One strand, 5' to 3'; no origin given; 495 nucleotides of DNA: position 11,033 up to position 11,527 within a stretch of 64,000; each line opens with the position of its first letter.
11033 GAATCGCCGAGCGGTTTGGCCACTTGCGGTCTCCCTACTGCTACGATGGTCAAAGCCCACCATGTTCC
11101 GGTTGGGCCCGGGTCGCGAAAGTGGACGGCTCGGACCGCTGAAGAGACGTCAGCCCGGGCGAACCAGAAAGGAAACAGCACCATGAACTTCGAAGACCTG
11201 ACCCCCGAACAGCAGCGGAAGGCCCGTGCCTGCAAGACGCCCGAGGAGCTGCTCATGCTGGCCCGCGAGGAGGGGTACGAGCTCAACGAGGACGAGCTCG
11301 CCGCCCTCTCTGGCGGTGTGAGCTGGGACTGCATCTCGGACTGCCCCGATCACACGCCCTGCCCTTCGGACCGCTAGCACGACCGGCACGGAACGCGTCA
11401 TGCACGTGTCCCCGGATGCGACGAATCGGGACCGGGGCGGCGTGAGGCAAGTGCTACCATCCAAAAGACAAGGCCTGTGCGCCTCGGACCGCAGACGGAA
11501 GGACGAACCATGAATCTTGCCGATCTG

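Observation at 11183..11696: Family of small peptides with a shared Nif11-like double-glycine leader and a conserved Trp at core position +3, with no maturation or export genes in view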

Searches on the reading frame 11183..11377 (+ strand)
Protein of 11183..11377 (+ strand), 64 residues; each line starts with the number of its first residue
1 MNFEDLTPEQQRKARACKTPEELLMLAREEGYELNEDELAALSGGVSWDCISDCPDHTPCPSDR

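Call 4: search_protein_families(library=ncbifam, proteins=[window:11183-11374:+], max_evalue=1)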
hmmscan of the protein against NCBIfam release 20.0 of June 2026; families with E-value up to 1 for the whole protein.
seq(64 aa): 4 families
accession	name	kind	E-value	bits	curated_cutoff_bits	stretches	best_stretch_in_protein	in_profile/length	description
TIGR03798.1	leader_Nif11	subfamily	2.2e-05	24.6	32.3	1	11-41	20-50/68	Nif11-like leader peptide family RiPP precursor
NF038399.1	NH_RiPP_Os17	domain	0.0022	18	40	1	27-44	28-45/63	Os1348 family NHLP clan protein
TIGR04497.1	GRASP_targ_2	subfamily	0.055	13.5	32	1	30-46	11-27/50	putative ATP-grasp target RiPP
TIGR04149.1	GG_sam_targ_CFB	domain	0.096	12.6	25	1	32-51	15-36/43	TIGR04149 family rSAM-modified RiPP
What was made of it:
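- Checked: TIGR03798 is above its cut-off for pep2 (frame-corrected) and pep3, and below it for pep1 (24.6 vs 32.3 bits; call 4).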

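Call 5: search_protein_families(library=pfam, proteins=[window:11183-11374:+], max_evalue=1)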
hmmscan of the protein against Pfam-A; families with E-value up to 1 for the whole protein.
seq(64 aa): 1 family
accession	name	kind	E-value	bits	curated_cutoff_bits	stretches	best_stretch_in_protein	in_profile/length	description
PF07862.16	Nif11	-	2.3e-07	31.4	23.8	1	8-39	17-48/48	Nif11 domain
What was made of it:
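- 11183..11377 (+): pep1: intact 64-aa precursor. Leader 11183-11317 (45 aa, ends SGG), core 11318-11374 (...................), stop 11375-11377. PF07862 at E 2.3e-7 (call 5).
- Checked: Pfam Nif11 (PF07862) matches at E 2e-7 to 8e-10, all above the gathering score (call 5).
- Leader identity: PF07862 and TIGR03798 (calls 4, 5).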

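Call 11: find_homologous_proteins(query=window:11183-11374:+, max_evalue=0.01)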
Query seq(64 aa) (64 aa): 104 proteins with E <= 0.01 among 104 candidates.
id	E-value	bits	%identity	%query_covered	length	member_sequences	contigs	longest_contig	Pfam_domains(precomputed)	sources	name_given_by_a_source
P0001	6.8e-36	139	95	100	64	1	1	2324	PF07862.17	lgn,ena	-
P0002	1.3e-35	138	95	100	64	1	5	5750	PF07862.17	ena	-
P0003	2.0e-34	134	92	100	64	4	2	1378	PF07862.17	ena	-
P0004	3.7e-34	133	92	100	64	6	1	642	PF07862.17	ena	-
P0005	1.3e-30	122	83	100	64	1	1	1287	PF07862.17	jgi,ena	-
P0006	3.7e-30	121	81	100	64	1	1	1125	PF07862.17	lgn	-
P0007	5.5e-30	120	80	100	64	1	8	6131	PF07862.17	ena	-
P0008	5.7e-30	120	80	100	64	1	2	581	PF07862.17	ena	-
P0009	9.4e-30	119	81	100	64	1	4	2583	PF07862.17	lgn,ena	-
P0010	1.9e-29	118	78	100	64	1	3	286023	PF07862.17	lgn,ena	-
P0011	2.3e-29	118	81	100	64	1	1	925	PF07862.17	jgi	-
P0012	2.7e-29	118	77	100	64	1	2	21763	PF07862.17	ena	-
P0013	8.7e-29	116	80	100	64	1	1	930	PF07862.17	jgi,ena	-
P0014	1.8e-28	115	78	100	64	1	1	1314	PF07862.17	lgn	-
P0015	2.1e-28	115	77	100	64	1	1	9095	PF07862.17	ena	-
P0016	2.5e-28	115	77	100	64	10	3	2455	PF07862.17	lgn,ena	-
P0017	3.3e-28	114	77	100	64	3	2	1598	PF07862.17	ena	-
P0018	6.5e-28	113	78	100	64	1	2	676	PF07862.17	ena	-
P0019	8.6e-28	113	77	100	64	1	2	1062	PF07862.17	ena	-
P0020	9.2e-28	113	77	100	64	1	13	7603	PF07862.17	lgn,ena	-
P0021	1.7e-27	112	77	100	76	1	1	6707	PF07862.17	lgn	-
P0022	2.2e-27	112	77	100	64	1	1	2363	PF07862.17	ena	-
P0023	7.8e-27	110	73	100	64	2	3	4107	PF07862.17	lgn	-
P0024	1.1e-26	110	73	100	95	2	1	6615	PF07862.17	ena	-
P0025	1.6e-26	109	73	100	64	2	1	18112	PF07862.17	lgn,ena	-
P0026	1.7e-26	109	72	100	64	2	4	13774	PF07862.17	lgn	-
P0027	2.1e-26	109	75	100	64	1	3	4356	PF07862.17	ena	-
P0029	1.2e-25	106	70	100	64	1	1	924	PF07862.17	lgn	-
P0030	7.3e-24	101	67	100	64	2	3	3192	PF07862.17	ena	-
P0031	1.2e-22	97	72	95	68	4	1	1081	PF07862.17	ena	-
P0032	3.5e-21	92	70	95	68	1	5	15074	PF07862.17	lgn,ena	-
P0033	4.2e-21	92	73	86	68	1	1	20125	PF07862.17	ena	-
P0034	3.9e-18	83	63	97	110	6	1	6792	PF07862.17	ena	-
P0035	8.0e-18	82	72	78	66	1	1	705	PF07862.17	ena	-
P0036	1.7e-17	81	68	89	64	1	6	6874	PF07862.17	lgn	-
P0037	1.9e-17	80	65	86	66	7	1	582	PF07862.17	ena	-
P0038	6.0e-17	79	67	89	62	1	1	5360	PF07862.17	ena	-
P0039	8.5e-17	78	70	89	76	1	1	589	PF07862.17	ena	-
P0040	1.3e-16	78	68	89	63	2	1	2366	PF07862.17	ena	-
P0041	1.9e-16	77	65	94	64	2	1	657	PF07862.17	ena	-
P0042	2.0e-16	77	61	98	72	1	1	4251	PF07862.17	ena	-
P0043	6.3e-16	76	63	98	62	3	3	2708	PF07862.17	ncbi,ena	-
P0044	6.6e-16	76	64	100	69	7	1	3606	PF07862.17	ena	-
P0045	7.1e-16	76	63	98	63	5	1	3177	PF07862.17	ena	-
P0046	1.7e-15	74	70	88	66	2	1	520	PF07862.17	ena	-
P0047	1.8e-15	74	65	92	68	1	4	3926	PF07862.17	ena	-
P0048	1.8e-15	74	64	89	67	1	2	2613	PF07862.17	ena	-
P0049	2.9e-15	74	59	94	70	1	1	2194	PF07862.17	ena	-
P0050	3.4e-15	73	59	97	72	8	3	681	PF07862.17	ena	-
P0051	4.4e-15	73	76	70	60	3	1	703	PF07862.17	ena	-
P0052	4.8e-15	73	66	91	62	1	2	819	PF07862.17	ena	-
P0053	7.6e-15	72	56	97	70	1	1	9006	PF07862.17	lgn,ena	-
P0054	7.9e-15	72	59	94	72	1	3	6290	PF07862.17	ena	-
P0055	9.2e-15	72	73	75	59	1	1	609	PF07862.17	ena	-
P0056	1.1e-14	72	59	94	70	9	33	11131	PF07862.17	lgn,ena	-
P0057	1.3e-14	72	72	78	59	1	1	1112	PF07862.17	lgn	-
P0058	1.3e-14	72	62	97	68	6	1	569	PF07862.17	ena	-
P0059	1.4e-14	71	61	94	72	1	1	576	PF07862.17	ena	-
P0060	1.4e-14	71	61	95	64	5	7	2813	PF07862.17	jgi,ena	-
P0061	1.6e-14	71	58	94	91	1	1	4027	PF07862.17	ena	-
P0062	1.8e-14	71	64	86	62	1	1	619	PF07862.17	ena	-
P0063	2.5e-14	71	63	92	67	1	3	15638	PF07862.17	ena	-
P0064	2.6e-14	71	76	77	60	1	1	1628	PF07862.17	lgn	-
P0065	2.7e-14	71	79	73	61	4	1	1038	PF07862.17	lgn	-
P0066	3.2e-14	70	74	72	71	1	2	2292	PF07862.17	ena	-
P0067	3.3e-14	70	71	75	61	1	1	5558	PF07862.17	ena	-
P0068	3.4e-14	70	70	78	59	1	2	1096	PF07862.17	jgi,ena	-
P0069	3.4e-14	70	69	84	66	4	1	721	PF07862.17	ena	-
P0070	3.8e-14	70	56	97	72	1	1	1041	PF07862.17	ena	-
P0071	3.9e-14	70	66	91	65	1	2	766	PF07862.17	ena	-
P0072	4.1e-14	70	62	88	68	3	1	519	PF07862.17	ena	-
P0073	4.2e-14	70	59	94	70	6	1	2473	PF07862.17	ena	-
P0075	5.6e-14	70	70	78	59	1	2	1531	PF07862.17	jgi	jgi:hypothetical protein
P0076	5.6e-14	70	65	86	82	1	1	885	PF07862.17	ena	-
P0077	5.9e-14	69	72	78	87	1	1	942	PF07862.17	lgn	-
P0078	6.3e-14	69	61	95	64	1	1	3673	PF07862.17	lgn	-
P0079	7.4e-14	69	69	75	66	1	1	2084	PF07862.17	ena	-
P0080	8.4e-14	69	68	78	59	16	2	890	PF07862.17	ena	-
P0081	8.8e-14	69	69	75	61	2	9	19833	PF07862.17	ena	-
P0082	9.1e-14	69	65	86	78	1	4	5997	PF07862.17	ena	-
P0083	2.2e-13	68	73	70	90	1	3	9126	PF07862.17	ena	-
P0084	2.9e-13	67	69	66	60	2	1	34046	PF07862.17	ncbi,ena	-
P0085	3.1e-13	67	68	78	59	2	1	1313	PF07862.17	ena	-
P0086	3.1e-13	67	54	98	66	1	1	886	PF07862.17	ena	-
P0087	4.2e-13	67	69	70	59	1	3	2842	PF07862.17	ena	-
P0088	6.7e-13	66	57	94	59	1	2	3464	PF07862.17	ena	-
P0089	1.0e-12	66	59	94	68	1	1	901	PF07862.17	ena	-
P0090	1.0e-12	66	56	97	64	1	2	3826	PF07862.17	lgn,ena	-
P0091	1.3e-12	65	61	89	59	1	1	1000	PF07862.17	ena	-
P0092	1.3e-12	65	70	73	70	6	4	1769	PF07862.17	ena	-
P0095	2.6e-12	64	70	72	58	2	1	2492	PF07862.17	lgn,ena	-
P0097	1.3e-11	62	71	70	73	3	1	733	PF07862.17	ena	-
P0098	1.7e-11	62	72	56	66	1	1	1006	PF07862.17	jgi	jgi:predicted ribosomally synthesized peptide with nif11-like leader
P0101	9.0e-11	59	53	83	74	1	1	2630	PF07862.17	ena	-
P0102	2.4e-10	58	61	84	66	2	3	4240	PF07862.17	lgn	-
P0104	9.5e-10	56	57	84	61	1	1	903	PF07862.17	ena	-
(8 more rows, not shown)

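Call 14: find_encoding_contigs(protein=P0010, flank=10000, max_places=3)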
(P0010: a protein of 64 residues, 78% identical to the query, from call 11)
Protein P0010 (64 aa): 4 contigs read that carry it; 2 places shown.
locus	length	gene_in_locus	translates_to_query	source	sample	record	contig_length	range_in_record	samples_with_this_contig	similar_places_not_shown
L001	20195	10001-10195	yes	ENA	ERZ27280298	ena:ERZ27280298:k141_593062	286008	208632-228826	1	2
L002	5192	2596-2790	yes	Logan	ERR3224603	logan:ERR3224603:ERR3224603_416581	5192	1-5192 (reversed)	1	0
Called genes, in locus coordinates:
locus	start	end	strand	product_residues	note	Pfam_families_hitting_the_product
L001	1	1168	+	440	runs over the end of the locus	PF01547:SBP_bac_1, PF13416:SBP_bac_8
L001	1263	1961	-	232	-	PF04256:DUF434, PF18481:DUF5616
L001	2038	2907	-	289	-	PF00892:EamA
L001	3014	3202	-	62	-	-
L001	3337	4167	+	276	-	PF23023:Anti-Pycsar_Apyc1, PF00753:Lactamase_B, PF12706:Lactamase_B_2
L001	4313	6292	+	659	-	-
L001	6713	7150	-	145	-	PF13302:Acetyltransf_3 (weak), PF00583:Acetyltransf_1, PF13673:Acetyltransf_10, PF13508:Acetyltransf_7, PF08445:FR47 (weak)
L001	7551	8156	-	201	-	-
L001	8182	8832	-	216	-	PF00302:CAT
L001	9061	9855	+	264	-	PF10127:RlaP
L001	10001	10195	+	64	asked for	PF07862:Nif11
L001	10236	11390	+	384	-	PF22886:DUF7021, PF10020:DUF2262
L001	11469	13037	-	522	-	PF00251:Glyco_hydro_32N, PF22847:Glyco_hydro_43_rel (weak), PF04616:Glyco_hydro_43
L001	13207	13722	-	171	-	PF12694:cpYpsA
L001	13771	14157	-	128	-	PF18899:DUF5655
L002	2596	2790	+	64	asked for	PF07862:Nif11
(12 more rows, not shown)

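Call 15: find_encoding_contigs(protein=P0084, flank=10000, max_places=2)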
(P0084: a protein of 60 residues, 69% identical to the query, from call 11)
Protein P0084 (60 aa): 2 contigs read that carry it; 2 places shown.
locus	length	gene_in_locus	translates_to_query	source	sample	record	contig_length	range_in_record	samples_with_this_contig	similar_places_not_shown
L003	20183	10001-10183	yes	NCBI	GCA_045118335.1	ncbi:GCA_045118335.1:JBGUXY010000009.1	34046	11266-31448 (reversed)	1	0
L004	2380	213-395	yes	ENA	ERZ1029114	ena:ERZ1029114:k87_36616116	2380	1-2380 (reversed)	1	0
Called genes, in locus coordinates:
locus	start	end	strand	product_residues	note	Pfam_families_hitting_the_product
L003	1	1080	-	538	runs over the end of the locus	PF13556:HTH_30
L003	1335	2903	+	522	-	PF00890:FAD_binding_2 (faint), PF01266:DAO (weak), PF12831:FAD_oxidored, PF13450:NAD_binding_8, PF01593:Amino_oxidase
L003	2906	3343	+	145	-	PF10604:Polyketide_cyc2, PF06240:COXG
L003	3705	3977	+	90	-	PF08271:Zn_Ribbon_TF (weak)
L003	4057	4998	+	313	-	-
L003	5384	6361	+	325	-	PF00542:Ribosomal_L12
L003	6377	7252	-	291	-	PF08238:Sel1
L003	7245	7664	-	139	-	PF08797:HIRAN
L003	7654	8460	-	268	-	-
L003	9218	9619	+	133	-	PF12158:DUF3592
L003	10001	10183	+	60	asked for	PF07862:Nif11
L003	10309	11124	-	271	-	PF00561:Abhydrolase_1, PF12146:Hydrolase_4, PF12697:Abhydrolase_6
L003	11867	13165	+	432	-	-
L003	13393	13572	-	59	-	PF07862:Nif11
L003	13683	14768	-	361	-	PF02557:VanY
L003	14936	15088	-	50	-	-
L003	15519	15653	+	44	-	-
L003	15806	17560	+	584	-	PF03976:PPK2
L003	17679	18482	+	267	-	PF03747:ADP_ribosyl_GH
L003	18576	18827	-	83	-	PF00550:PP-binding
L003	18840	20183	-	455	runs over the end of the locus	PF00501:AMP-binding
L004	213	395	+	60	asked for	PF07862:Nif11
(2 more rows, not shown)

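Call 16: find_encoding_contigs(protein=P0033, flank=10000, max_places=2)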
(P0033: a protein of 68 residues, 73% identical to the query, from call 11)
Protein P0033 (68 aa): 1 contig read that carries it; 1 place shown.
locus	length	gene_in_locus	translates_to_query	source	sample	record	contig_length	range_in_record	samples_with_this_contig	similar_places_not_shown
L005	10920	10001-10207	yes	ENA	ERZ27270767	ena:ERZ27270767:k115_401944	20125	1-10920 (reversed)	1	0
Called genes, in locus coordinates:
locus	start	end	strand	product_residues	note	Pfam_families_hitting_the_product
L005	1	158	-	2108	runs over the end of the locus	PF00270:DEAD, PF00271:Helicase_C, PF09369:MZB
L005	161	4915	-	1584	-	PF02384:N6_Mtase (faint), PF07669:Eco57I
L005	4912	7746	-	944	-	PF00176:SNF2-rel_dom, PF00270:DEAD, PF04851:ResIII, PF00271:Helicase_C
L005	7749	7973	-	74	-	PF19807:DUF6290 (weak)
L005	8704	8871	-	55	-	-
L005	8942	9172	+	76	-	PF07862:Nif11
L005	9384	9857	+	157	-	-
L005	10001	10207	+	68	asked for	PF07862:Nif11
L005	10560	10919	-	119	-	?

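Call 17: find_encoding_contigs(protein=P0081, flank=10000, max_places=2)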
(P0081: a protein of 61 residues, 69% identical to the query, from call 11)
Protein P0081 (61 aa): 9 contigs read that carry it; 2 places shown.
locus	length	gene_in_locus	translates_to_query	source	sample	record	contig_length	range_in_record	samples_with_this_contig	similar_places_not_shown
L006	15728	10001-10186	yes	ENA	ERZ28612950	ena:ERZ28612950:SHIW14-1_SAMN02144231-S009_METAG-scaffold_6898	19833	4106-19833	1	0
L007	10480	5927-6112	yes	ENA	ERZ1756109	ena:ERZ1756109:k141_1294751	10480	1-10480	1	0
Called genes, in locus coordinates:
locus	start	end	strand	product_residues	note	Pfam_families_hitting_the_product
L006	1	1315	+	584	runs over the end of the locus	PF02378:PTS_EIIC, PF02302:PTS_IIB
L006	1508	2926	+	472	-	PF00232:Glyco_hydro_1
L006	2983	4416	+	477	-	PF01087:GalP_UDP_transf, PF02744:GalP_UDP_tr_C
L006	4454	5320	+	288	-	PF08282:Hydrolase_3, PF05116:S6PP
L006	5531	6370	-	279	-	PF25928:DUF7973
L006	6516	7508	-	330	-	PF13593:SBF_like, PF01758:SBF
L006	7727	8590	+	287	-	PF01887:SAM_HAT_N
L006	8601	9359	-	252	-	PF08282:Hydrolase_3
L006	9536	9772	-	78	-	-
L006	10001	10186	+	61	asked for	PF07862:Nif11 (weak)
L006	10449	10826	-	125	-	-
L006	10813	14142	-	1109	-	-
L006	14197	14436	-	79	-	-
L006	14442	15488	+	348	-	PF13540:RCC1_2 (faint), PF25390:WD40_RLD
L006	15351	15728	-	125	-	?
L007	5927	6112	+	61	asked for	PF07862:Nif11 (weak)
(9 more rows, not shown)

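Call 18: find_encoding_contigs(protein=window:11183-11377:+, flank=10000, max_places=3)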
Protein window:11183-11377:+ (64 aa): 4 contigs read that carry it; 2 places shown.
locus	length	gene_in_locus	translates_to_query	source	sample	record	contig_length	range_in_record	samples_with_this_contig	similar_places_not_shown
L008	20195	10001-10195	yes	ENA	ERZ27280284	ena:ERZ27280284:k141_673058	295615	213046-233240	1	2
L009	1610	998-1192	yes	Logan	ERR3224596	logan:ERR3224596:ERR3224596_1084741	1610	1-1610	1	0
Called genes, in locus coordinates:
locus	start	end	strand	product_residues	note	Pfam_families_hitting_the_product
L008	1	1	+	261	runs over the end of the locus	PF01255:Prenyltransf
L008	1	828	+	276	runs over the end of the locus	PF01148:CTP_transf_1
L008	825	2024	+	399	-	PF02670:DXP_reductoisom, PF08436:DXP_redisom_C, PF13288:DXPR_C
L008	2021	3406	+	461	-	PF02163:Peptidase_M50, PF00595:PDZ (weak), PF13180:PDZ_2 (weak), PF17820:PDZ_6 (weak)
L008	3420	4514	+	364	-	PF04551:GcpE, PF26540:GcpE_C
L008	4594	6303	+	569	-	PF00587:tRNA-synt_2b, PF04073:tRNA_edit, PF03129:HGTP_anticodon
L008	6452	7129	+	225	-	PF07947:YhhN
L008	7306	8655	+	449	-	-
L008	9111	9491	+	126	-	-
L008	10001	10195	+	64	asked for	PF07862:Nif11 (weak)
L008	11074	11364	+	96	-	-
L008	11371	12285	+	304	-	PF00933:Glyco_hydro_3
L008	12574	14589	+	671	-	PF00005:ABC_tran, PF02463:SMC_N (faint), PF03193:RsgA_GTPase (faint), PF13555:AAA_29 (faint), PF13191:AAA_16 (faint), PF12848:ABC_tran_Xtn, PF00005:ABC_tran, PF16326:ABC_tran_CTD (weak), +4 more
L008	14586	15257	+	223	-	-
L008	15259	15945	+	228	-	PF02163:Peptidase_M50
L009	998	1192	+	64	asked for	PF07862:Nif11 (weak)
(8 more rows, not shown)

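Call 24: find_related_loci(query=A1, collection=genome_contigs, flank=10000)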
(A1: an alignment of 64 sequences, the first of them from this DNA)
Query A1 (64 aa) in genome_contigs; peptide patterns used: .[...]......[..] (x = any residue, [..] = any of these).
62 stretches matched a pattern; 56 encode a relative of the query (tblastn E <= 1e-3); 54 distinct loci.
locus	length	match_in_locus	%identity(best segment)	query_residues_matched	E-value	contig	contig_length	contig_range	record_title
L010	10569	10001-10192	75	1-64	5e-32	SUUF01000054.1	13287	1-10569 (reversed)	MAG: Coriobacteriaceae bacterium isolate SIG39 NODE_9409_length_13287_cov_14.268357, whole genome shotgun sequence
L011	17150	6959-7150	70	1-64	1e-29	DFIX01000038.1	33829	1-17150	MAG TPA_asm: Eggerthellaceae bacterium UBA3686 UBA3686_contig_16810, whole genome shotgun sequence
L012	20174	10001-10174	64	1-54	2e-20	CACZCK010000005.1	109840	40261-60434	MAG: uncultured Coriobacteriaceae bacterium isolate RUG12495 genome assembly, contig: RUG12495_asm_5, whole genome shotg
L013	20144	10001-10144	71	1-48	8e-20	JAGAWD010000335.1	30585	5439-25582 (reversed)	MAG: Olsenella sp. isolate RGIG8828 Water_deer_Ileum.Co__c155167, whole genome shotgun sequence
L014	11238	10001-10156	67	1-50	4e-19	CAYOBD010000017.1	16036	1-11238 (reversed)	MAG TPA_asm: uncultured Eggerthellaceae bacterium isolate SRP278969_co2_149 genome assembly, contig: NODE_3905_length_16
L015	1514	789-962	59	1-61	6e-19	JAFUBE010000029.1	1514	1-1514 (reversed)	MAG: Eggerthellaceae bacterium isolate RGIG4335 Roe_deer_Jejunum-1__c5690, whole genome shotgun sequence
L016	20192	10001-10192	55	1-59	2e-18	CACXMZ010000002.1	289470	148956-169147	MAG: uncultured Coriobacteriaceae bacterium isolate RUG11413 genome assembly, contig: RUG11413_asm_2, whole genome shotg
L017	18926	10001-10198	59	1-61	3e-18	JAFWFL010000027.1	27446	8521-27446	MAG: Coriobacteriales bacterium isolate RGIG5691 Sheep_Duodenum.Co__c279339, whole genome shotgun sequence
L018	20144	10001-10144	65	1-48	6e-18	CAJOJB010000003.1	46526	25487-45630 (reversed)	uncultured Eggerthellaceae bacterium isolate Red_deer_4_mag_2 genome assembly, contig: scaffold_2763, whole genome shotg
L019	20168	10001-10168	61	1-54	8e-18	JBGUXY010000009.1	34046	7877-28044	MAG: Eggerthellaceae bacterium isolate ruminal_MAG_490 ruminal_MAG_490_contig_0009, whole genome shotgun sequence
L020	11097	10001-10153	64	1-53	1e-17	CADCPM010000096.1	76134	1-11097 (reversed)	MAG: uncultured Coriobacteriaceae bacterium isolate RUG14867 genome assembly, contig: RUG14867_asm_96, whole genome shot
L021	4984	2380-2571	51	1-62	1e-17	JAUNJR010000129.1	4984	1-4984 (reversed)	MAG: Coriobacteriales bacterium isolate S2M_St_18 NODE_3860_length_4984_cov_11.062893, whole genome shotgun sequence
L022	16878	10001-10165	62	1-53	5e-18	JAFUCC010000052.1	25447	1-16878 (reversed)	MAG: Eggerthellaceae bacterium isolate RGIG4359 Roe_deer_Jejunum-2__c20607, whole genome shotgun sequence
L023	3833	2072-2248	53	1-64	3e-17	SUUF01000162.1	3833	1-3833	MAG: Coriobacteriaceae bacterium isolate SIG39 NODE_64083_length_3833_cov_11.660277, whole genome shotgun sequence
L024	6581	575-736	56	1-54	3e-17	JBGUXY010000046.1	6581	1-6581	MAG: Eggerthellaceae bacterium isolate ruminal_MAG_490 ruminal_MAG_490_contig_0046, whole genome shotgun sequence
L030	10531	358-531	55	1-60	1e-16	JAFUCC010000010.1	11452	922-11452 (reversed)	MAG: Eggerthellaceae bacterium isolate RGIG4359 Roe_deer_Jejunum-2__c366, whole genome shotgun sequence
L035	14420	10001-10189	51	1-63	7e-16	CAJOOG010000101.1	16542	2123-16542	uncultured Denitrobacterium sp. isolate Rumen_Coassembly_mag_14 genome assembly, contig: k87_32840818, whole genome shot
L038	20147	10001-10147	60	1-50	1e-15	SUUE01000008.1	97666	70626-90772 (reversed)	MAG: Coriobacteriaceae bacterium isolate SIG38 NODE_382_length_97666_cov_85.510611, whole genome shotgun sequence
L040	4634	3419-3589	53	1-54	3e-15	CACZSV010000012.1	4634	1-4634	MAG: uncultured Coriobacteriaceae bacterium isolate RUG12923 genome assembly, contig: RUG12923_asm_12, whole genome shot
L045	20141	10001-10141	55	11-57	6e-14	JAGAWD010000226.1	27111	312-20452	MAG: Olsenella sp. isolate RGIG8828 Water_deer_Ileum.Co__c110082, whole genome shotgun sequence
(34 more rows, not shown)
